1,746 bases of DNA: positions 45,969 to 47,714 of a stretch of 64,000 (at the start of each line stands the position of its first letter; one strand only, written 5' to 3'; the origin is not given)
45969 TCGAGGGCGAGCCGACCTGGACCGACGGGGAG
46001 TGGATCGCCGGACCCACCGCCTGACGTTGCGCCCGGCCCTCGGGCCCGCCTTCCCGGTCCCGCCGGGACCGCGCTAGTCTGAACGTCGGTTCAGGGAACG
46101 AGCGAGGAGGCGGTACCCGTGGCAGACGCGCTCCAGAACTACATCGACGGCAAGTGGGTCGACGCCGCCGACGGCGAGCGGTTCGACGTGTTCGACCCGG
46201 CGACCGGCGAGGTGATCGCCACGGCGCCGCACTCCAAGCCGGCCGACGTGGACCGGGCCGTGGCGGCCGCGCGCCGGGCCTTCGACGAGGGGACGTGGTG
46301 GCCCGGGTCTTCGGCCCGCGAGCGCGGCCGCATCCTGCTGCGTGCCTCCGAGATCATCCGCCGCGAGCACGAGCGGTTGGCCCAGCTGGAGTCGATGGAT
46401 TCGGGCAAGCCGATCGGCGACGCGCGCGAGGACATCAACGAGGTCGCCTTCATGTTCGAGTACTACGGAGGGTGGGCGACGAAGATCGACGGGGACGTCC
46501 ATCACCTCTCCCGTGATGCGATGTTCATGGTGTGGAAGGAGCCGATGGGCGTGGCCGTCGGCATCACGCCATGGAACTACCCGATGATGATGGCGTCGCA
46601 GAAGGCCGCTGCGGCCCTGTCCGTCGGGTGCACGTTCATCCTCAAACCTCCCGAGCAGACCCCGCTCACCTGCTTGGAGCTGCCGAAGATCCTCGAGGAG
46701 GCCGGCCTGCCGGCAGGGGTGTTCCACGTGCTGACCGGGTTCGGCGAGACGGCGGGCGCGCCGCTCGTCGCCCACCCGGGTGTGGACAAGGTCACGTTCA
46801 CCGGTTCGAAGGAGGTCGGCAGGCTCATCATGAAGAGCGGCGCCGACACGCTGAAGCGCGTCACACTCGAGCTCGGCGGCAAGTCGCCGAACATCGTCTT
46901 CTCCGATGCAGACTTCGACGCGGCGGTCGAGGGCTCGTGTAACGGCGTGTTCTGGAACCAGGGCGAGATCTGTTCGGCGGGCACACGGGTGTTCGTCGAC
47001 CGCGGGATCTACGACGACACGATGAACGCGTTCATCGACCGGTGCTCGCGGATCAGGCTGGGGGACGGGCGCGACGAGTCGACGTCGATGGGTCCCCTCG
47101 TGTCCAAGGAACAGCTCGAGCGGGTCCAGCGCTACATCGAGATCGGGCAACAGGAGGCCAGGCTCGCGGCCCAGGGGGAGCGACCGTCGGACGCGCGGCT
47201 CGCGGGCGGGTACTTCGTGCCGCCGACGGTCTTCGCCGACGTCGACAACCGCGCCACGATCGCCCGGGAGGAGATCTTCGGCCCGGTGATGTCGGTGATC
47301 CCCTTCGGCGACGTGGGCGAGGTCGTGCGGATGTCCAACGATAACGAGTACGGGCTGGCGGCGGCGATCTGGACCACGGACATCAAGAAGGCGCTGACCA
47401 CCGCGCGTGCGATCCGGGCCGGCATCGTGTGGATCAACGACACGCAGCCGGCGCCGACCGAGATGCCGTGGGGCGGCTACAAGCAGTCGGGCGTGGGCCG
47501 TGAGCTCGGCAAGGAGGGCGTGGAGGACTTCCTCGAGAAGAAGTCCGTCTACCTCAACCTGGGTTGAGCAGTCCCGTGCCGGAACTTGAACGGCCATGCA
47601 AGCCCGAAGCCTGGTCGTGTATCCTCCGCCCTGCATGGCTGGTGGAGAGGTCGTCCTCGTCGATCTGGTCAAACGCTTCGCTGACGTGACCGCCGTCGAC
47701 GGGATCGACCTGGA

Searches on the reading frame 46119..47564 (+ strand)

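Call 36: search_protein_families(library=pfam, proteins=[window:46119-47564:+], max_evalue=0.001)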
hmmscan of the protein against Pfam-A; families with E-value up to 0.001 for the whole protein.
window:46119-47564:+ (482 aa): 1 family
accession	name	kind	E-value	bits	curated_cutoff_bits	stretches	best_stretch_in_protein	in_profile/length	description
PF00171.27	Aldedh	-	4.9e-171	569.8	23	1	13-477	1-461/461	Aldehyde dehydrogenase family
